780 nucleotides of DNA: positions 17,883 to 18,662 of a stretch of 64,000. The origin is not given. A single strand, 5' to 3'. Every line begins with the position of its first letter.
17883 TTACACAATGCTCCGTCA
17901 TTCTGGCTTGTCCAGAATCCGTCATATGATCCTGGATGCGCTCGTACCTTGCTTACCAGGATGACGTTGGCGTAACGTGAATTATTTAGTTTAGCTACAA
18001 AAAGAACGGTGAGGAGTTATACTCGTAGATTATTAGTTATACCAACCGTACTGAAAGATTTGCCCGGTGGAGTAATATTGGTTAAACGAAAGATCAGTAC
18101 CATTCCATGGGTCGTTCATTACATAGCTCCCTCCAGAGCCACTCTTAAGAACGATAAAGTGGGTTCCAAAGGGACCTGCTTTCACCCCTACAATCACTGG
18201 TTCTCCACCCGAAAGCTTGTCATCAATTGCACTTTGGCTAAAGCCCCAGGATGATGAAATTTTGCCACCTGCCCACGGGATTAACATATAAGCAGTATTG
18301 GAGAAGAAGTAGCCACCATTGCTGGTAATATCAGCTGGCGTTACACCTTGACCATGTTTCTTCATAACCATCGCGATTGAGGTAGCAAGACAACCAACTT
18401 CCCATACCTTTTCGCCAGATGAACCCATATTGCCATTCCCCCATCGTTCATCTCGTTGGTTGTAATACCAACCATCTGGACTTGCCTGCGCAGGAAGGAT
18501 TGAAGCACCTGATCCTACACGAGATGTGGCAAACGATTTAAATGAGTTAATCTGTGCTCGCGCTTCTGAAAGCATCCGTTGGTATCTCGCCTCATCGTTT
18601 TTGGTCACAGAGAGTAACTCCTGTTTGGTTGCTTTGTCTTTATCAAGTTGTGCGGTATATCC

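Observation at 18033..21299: ftsE-ftsX followed by a coiled-coil protein with a C39-like cysteine peptidase domain: a PcsB/EnvC analog with a different hydrolase module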

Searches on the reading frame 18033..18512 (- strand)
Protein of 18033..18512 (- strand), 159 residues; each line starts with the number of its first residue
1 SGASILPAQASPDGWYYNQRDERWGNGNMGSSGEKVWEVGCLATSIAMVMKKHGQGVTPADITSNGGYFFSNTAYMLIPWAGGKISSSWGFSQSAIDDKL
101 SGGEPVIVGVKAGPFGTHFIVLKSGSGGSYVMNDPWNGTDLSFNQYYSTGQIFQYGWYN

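Call 26: search_solved_structures(query=A2, max_evalue=10, show_alignments=3)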
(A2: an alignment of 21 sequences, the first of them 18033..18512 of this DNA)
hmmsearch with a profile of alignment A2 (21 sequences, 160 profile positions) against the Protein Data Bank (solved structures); distinct sequences matched with E-value up to 10: 2.
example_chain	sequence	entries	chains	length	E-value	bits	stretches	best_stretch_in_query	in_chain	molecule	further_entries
4q24_A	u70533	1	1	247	1.6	12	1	49-100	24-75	Cyclo(L-leucyl-L-phenylalanyl) synthase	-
3oqv_A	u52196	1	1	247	1.8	11.8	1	50-100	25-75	AlbC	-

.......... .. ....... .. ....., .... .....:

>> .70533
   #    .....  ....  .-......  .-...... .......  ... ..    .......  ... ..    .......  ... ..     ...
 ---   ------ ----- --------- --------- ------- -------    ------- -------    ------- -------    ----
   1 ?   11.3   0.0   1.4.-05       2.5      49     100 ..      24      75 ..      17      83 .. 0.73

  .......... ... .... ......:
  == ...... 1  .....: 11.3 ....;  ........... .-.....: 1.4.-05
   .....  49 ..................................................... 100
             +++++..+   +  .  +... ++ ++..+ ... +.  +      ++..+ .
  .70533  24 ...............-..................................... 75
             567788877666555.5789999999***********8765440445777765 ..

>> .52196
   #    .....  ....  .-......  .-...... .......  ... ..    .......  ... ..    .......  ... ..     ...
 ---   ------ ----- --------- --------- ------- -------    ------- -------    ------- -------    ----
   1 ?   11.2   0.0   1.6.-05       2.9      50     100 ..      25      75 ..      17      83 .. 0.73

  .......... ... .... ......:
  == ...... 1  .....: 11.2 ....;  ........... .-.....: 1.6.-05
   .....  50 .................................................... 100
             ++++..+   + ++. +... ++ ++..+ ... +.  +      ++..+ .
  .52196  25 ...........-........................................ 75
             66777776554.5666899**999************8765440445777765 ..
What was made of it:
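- Closest known: Peptidase_C39_2 family. Different: Identity to 3ERV is only 13%, and a sequence profile finds no PDB relative (call 26).
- Tried and rejected: A profile of the catalytic domain gave nothing meaningful (call 26).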

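Call 28: search_protein_families(library=pfam, alignment_id=A2, max_evalue=1)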
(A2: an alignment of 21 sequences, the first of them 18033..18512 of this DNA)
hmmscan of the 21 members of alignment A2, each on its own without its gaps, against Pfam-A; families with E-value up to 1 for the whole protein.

A. member 1, window:18033-18512:- (159 aa): 3 families
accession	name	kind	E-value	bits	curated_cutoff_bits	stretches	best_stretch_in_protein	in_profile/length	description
PF13529.12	Peptidase_C39_2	-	3e-06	28.3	24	1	16-136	5-143/143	Peptidase_C39 like family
PF12385.14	Peptidase_C70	-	0.011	16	19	1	41-146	20-136/141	Papain-like cysteine protease AvrRpt2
PF03412.21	Peptidase_C39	-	0.015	15.5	22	0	40-63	12-35/133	Peptidase C39 family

B. families by the number of members that match (of 21 scanned): 5 families
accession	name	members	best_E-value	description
PF13529.12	Peptidase_C39_2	21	3.1e-08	Peptidase_C39 like family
PF03412.21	Peptidase_C39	19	3.1e-05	Peptidase C39 family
PF12385.14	Peptidase_C70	3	0.011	Papain-like cysteine protease AvrRpt2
PF20981.2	AAR2_1st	3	0.13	AAR2 N-terminal domain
PF01640.23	Peptidase_C10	1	0.004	Peptidase C10 family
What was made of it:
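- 18036..18491 (-): C39-like papain-fold cysteine peptidase domain, residues 262-413. Peptidase_C39_2 scores 28.3 bits against a cutoff of 24 and matches 21 of 21 relatives (call 28).
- On Peptidase C39 proper (PF03412, bacteriocin-processing domain of ABC exporters): The window protein scores 15.5 bits against a cutoff of 22 (call 28).
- Closest known: C39 bacteriocin-processing peptidase domains of ABC exporters. Same: 19 of 21 relatives give weak Peptidase_C39 matches (call 28).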

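Call 31: predict_structure(alignment_id=A2)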
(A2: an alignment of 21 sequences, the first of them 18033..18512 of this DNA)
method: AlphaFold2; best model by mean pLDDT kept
length: 159 residues; sequences in the alignment: 21
mean_pLDDT: 91.4   pTM: 0.89
mean pLDDT of the five models: 91.4, 85.3, 79.1, 77.4, 76.3
residues with pLDDT >= 90: 127; 70-90: 24; 50-70: 5; < 50: 3
segments of 3 or more residues with pLDDT < 50: none
pLDDT, mean of each block of 10 residues (from residue 1): 79 93 93 90 97 95 92 86 94 97 97 71 97 95 94 94
secondary structure, 60 per line:
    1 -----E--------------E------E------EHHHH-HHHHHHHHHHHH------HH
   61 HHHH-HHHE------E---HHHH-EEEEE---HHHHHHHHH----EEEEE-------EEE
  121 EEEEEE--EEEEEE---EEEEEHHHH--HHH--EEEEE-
elements in order: H36-39 H41-52 H59-64 H80-83 E85-89 H93-101 E106-110 E118-126 E129-134 E138-142 H143-146 E154-158
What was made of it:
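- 18036..18491 (-): The domain model has pLDDT 91.4 (call 31).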

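Call 35: fold_search(model_id=the predicted structure, library=pdb)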
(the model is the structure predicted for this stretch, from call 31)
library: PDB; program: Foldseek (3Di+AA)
matches with E <= 10: 649; with E <= 0.001: 6
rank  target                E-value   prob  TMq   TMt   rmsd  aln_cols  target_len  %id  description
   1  3erv                  1.1e-04  1.00  0.53  0.43   6.0       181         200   13  Crystal structure of an putative C39-like peptidase from Bacillus anthracis (released 2008-10-14)
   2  8ssk_B                2.7e-04  0.99  0.45  0.26  11.5       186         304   16  Citrobacter rodentium contact dependent growth inhibition (CDI) entry and toxin (CdiA-CT) domains (released 2024-05-15)
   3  8ssk_A                3.1e-04  1.00  0.48  0.27  11.4       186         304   16  Citrobacter rodentium contact dependent growth inhibition (CDI) entry and toxin (CdiA-CT) domains (released 2024-05-15)
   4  8ssk_D                5.2e-04  1.00  0.49  0.28  11.4       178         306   17  Citrobacter rodentium contact dependent growth inhibition (CDI) entry and toxin (CdiA-CT) domains (released 2024-05-15)
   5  8z4h_A                6.3e-04  1.00  0.54  0.40   4.0       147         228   16  Pseudomurein Endoisopeptidase PeiR (released 2025-04-23)
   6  8ssk_C                7.2e-04  0.98  0.43  0.26  10.8       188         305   17  Citrobacter rodentium contact dependent growth inhibition (CDI) entry and toxin (CdiA-CT) domains (released 2024-05-15)
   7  8ssm_A                1.3e-03  1.00  0.50  0.54   6.6       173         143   17  Citrobacter rodentium contact dependent growth inhibition (CDI) toxin (CdiA-CT) and immunity (CdiI) complex (released 2024-05-15)
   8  3k8u                  1.7e-03  1.00  0.52  0.58   4.0       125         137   15  Crystal Structure of the Peptidase Domain of Streptococcus ComA, a Bi-functional ABC Transporter Involved in Quorum Sens (released 2010-02-23)
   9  8z4n_A                1.9e-03  1.00  0.52  0.39   4.2       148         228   16  Pseudomurein Endoisopeptidase PeiR-C90A (released 2025-04-23)
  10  2uzj_B                1.9e-03  0.98  0.37  0.26   7.0       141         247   15  Crystal structure of the mature streptococcal cysteine protease, mSpeB (released 2009-09-08)
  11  1dki_A                2.3e-03  0.99  0.49  0.29   7.5       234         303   13  CRYSTAL STRUCTURE OF THE ZYMOGEN FORM OF STREPTOCOCCAL PYROGENIC EXOTOXIN B ACTIVE SITE (C47S) MUTANT (released 2000-03-01)
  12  7n87_MODEL_1_A        3.0e-03  1.00  0.48  0.50   4.9       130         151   20  Solution NMR structure of peptidase domain from Clostridium thermocellum PCAT1 (released 2021-12-29)
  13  1dki_C                3.4e-03  0.99  0.52  0.28   6.8       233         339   14  CRYSTAL STRUCTURE OF THE ZYMOGEN FORM OF STREPTOCOCCAL PYROGENIC EXOTOXIN B ACTIVE SITE (C47S) MUTANT (released 2000-03-01)
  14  6hqz_A                4.7e-03  0.97  0.42  0.43  11.1       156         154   13  Crystal structure of the type III effector protein AvrRpt2 from Erwinia amylovora, a C70 family cysteine protease (released 2019-04-10)
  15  1dki_B                4.7e-03  0.91  0.34  0.20   7.0       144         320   14  CRYSTAL STRUCTURE OF THE ZYMOGEN FORM OF STREPTOCOCCAL PYROGENIC EXOTOXIN B ACTIVE SITE (C47S) MUTANT (released 2000-03-01)
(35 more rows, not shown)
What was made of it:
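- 18036..18491 (-): Foldseek finds 3ERV, PeiR, ComA and PCAT1 (call 35).
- On Peptidase_C39_2 (Pfam PF13529): The best match is 3ERV, followed by ComA, PCAT1 and PeiR (call 35).
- Closest known: Peptidase_C39_2 family. Same: It is the best structural match for the domain (E 1e-4, probability 1.00, call 35).
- Closest known: C39 bacteriocin-processing peptidase domains of ABC exporters. Same: The papain-like fold matches with a TM-score of about 0.5 (call 35).
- The structural neighbours are 3ERV, the PeiR pseudomurein endoisopeptidase, ComA and PCAT1 (call 35). The closest characterised structural relatives with known substrates are the leader-peptide proteases ComA and PCAT1 and the protein-cleaving SpeB and AvrRpt2 (call 35). 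PeiR, a cell-wall (pseudomurein) isopeptidase, is among the top structural matches (call 35). CdiA-CT toxin domains and a papain-like toxin/immunity pair are among the structural neighbours (call 35).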

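Call 36: search_protein_representatives(alignment_id=A2)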
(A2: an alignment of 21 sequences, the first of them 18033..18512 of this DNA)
Query: 21 sequences, 160 profile positions. Proteins with E-value up to 0.001 (for the whole library): 3238; up to 1e-10: 426; up to 1e-30: 59. The best 150 are listed.
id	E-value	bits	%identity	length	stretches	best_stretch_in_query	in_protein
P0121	1.6e-83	294.8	-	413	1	2-159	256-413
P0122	6.2e-80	283.2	-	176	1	1-159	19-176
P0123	1.8e-53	197.1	-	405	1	2-158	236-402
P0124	8.0e-53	195.0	-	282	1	3-158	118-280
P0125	4.7e-52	192.5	-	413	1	2-155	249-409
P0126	7.9e-52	191.8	-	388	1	2-155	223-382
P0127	3.6e-51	189.7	-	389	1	2-155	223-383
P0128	3.6e-51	189.7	-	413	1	3-156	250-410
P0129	1.4e-50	187.8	-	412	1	2-158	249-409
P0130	3.3e-48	180.0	-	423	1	12-155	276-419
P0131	1.6e-46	174.5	-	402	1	3-153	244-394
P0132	2.6e-46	173.9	-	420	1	11-154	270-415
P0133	7.3e-46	172.4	-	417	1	2-156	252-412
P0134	9.1e-46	172.1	-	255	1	12-154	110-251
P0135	1.7e-44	168.0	-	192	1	5-157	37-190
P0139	4.5e-42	160.1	-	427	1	8-153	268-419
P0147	7.6e-40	152.8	-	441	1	8-152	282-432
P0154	4.4e-36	140.6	-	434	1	8-154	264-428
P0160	2.0e-34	135.2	-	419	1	1-153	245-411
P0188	1.6e-29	119.3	-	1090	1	11-153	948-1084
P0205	1.3e-26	109.8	-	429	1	1-150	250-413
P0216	3.1e-24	102.1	-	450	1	11-154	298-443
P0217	4.3e-24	101.7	-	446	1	13-144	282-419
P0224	5.0e-23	98.2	-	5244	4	17-160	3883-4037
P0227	8.3e-23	97.5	-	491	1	12-143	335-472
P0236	1.5e-21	93.4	-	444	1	11-153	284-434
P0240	3.3e-21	92.2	-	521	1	12-144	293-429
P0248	2.9e-20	89.2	-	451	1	13-143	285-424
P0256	2.0e-19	86.4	-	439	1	12-145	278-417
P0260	5.2e-19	85.1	-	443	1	13-143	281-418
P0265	7.5e-19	84.6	-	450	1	12-143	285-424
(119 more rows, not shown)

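Call 38: list_cluster_members(proteins=[P0123, P0130, P0147, P0160, P0188, P0217, P0224, P0227, P0240, P0260])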
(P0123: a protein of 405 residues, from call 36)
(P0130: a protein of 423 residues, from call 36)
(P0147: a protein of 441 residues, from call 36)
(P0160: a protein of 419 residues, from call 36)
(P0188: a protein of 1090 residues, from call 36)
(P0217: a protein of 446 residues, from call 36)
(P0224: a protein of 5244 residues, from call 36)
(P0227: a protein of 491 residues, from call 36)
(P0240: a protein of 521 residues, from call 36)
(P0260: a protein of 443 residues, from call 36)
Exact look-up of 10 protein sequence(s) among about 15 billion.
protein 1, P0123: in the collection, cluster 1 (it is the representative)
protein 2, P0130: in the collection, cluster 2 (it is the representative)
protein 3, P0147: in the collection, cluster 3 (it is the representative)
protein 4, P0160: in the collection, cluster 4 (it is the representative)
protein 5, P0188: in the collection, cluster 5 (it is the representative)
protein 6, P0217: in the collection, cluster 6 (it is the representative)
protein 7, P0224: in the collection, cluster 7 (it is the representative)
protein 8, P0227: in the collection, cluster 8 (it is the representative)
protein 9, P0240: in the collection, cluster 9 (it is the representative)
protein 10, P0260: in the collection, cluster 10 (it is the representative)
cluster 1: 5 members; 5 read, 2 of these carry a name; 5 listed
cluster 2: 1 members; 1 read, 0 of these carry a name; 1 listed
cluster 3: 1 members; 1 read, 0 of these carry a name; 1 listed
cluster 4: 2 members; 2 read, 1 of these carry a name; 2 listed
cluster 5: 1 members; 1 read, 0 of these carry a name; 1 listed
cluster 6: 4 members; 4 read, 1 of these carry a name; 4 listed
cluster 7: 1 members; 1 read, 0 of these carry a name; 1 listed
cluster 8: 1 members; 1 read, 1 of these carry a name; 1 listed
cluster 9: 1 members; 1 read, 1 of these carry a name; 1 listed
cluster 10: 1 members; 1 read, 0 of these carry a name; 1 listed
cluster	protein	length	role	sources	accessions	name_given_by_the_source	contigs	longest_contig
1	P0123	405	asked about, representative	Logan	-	-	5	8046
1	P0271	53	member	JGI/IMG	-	hypothetical protein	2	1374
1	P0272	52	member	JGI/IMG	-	hypothetical protein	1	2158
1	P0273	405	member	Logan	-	-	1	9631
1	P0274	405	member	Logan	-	-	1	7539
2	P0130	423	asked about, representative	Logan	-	-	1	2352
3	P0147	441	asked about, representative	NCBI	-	-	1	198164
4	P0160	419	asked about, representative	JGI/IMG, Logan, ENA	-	-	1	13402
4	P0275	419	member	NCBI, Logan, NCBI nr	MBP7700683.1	C39 family peptidase [Candidatus Woesebacteria bacterium]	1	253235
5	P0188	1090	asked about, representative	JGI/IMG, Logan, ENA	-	-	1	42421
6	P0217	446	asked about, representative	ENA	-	-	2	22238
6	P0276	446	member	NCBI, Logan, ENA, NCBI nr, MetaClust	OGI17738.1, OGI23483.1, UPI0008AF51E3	MAG: hypothetical protein A3J63_02060 [Candidatus Moranbacteria bacterium ... | status=active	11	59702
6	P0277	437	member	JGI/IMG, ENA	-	-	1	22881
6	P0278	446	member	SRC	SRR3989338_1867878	-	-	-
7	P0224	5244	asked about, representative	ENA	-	-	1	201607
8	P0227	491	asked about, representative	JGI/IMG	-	Papain-like cysteine protease AvrRpt2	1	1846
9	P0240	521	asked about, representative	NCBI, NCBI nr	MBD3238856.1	MAG: hypothetical protein GF332_04445 [Candidatus Moranbacteria bacterium] | hypothetical protein [Candidatus Moranbacteria bacterium]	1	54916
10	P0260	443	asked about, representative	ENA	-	-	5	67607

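Call 39: search_protein_families(library=pfam, proteins=[P0130, P0147, P0160, P0188, P0217, P0227, P0240, P0248, P0260], max_evalue=0.001)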
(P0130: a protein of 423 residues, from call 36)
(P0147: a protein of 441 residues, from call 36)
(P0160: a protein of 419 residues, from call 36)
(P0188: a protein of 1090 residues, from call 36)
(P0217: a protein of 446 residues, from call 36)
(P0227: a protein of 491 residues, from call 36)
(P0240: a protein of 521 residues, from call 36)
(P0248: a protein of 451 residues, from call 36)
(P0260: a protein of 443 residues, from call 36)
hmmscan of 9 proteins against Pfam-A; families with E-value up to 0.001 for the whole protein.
P0130 (423 aa): 3 families
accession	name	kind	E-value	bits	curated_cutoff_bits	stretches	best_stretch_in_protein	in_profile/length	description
PF24568.1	CC_PcsB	-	1.2e-08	35.2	27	1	115-184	1-71/75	Peptidoglycan hydrolase PcsB, coiled-coil domain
PF13529.12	Peptidase_C39_2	-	3e-06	28.3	24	1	281-400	6-143/143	Peptidase_C39 like family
PF10146.14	zf-C4H2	-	0.00014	22.9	34.5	0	40-122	21-103/240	Zinc finger-containing protein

P0147 (441 aa): 2 families
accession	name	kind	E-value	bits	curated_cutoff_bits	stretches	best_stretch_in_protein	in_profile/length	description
PF13529.12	Peptidase_C39_2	-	2.3e-08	35.2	24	1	292-415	7-142/143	Peptidase_C39 like family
PF03412.21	Peptidase_C39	-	0.00093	19.5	22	0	315-416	13-106/133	Peptidase C39 family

P0160 (419 aa): 2 families
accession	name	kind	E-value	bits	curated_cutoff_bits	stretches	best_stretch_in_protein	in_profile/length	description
PF13529.12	Peptidase_C39_2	-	3.3e-08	34.6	24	1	262-392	5-143/143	Peptidase_C39 like family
PF03412.21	Peptidase_C39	-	2.9e-05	24.3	22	0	360-394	77-106/133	Peptidase C39 family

P0188 (1090 aa): 1 family
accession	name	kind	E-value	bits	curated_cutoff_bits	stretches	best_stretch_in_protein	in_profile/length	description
PF13529.12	Peptidase_C39_2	-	5.2e-06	27.5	24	1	953-1067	5-143/143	Peptidase_C39 like family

P0217 (446 aa): 2 families
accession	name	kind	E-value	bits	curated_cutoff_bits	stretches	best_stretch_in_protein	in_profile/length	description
PF13529.12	Peptidase_C39_2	-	6.2e-11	43.5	24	1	285-411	5-143/143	Peptidase_C39 like family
PF03412.21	Peptidase_C39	-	2.7e-05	24.4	22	1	309-417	12-112/133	Peptidase C39 family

P0227 (491 aa): 0 families

P0240 (521 aa): 2 families
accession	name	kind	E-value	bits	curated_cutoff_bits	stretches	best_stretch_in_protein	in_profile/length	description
PF13529.12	Peptidase_C39_2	-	2.5e-13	51.3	24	1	303-421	11-143/143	Peptidase_C39 like family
PF03412.21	Peptidase_C39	-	1.5e-06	28.5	22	0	384-424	73-109/133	Peptidase C39 family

P0248 (451 aa): 8 families
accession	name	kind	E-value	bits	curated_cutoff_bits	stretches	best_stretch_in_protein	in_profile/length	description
PF13529.12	Peptidase_C39_2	-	1.1e-15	58.9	24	1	298-417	11-143/143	Peptidase_C39 like family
PF03412.21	Peptidase_C39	-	1.3e-07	31.9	22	0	384-421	76-110/133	Peptidase C39 family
PF12385.14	Peptidase_C70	-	1.4e-06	28.8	19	1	309-419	16-126/141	Papain-like cysteine protease AvrRpt2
PF08614.16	ATG16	-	3.7e-06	27.7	33.7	1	52-136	71-155/200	Autophagy protein 16 (ATG16)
PF14932.11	HAUS-augmin3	-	1.7e-05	24.9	29.4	0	46-163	71-175/260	HAUS augmin-like complex subunit 3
PF11932.13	DUF3450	-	0.00024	20.9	32.6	1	168-262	14-107/241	Protein of unknown function (DUF3450)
PF11814.14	DUF3335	-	0.00061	19.8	25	0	367-448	113-192/206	Peptidase_C39 like family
PF10186.14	ATG14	-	0.00062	19.4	33.2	0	58-151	30-115/347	Vacuolar sorting 38 and autophagy-related subunit 14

P0260 (443 aa): 1 family
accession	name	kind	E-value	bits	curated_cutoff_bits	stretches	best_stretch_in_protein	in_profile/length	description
PF13529.12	Peptidase_C39_2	-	4.7e-06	27.7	24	1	284-411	5-143/143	Peptidase_C39 like family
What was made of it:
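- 21 of 21 relatives match Peptidase_C39_2, and more distant relatives reach 58.9 bits (calls 28, 39).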

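Call 50: list_cluster_members(proteins=[P0125, P0133, P0139, P0154, P0205, P0216, P0236, P0248, P0256, P0265])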
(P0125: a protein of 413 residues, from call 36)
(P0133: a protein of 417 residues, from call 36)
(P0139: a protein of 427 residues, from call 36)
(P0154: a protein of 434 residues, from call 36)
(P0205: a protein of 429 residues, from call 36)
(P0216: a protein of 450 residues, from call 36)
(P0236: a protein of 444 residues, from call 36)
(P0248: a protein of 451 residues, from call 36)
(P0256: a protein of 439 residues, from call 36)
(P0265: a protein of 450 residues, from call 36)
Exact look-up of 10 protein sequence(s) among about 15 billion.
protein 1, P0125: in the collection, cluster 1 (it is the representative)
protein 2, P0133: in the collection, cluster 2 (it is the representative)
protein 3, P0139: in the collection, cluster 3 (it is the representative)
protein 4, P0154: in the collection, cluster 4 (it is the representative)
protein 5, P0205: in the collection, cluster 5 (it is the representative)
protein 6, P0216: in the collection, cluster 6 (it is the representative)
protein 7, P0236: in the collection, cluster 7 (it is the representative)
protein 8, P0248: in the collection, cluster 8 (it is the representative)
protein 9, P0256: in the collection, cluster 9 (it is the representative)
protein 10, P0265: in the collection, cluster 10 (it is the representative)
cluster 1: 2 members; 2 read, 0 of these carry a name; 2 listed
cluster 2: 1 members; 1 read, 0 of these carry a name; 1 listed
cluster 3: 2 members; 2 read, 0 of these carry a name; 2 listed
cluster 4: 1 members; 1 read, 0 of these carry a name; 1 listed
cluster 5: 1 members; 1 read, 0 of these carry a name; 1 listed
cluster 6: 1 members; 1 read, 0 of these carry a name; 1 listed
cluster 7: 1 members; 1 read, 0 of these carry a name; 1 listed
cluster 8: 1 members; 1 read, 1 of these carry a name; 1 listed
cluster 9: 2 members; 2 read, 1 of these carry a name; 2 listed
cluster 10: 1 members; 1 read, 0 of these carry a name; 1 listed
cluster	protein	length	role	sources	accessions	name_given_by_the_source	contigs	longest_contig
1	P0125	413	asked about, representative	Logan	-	-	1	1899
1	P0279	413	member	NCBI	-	-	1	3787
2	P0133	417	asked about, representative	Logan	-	-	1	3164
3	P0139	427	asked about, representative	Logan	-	-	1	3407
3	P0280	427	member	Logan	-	-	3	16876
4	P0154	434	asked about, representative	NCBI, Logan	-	-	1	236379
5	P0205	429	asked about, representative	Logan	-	-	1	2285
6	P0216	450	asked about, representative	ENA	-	-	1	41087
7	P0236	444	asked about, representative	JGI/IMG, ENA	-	-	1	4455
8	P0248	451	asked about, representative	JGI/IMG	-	peptidoglycan hydrolase CwlO-like protein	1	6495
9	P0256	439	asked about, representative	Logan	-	-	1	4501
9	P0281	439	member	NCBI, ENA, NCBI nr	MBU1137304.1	C39 family peptidase [Patescibacteria group bacterium]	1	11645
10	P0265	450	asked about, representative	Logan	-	-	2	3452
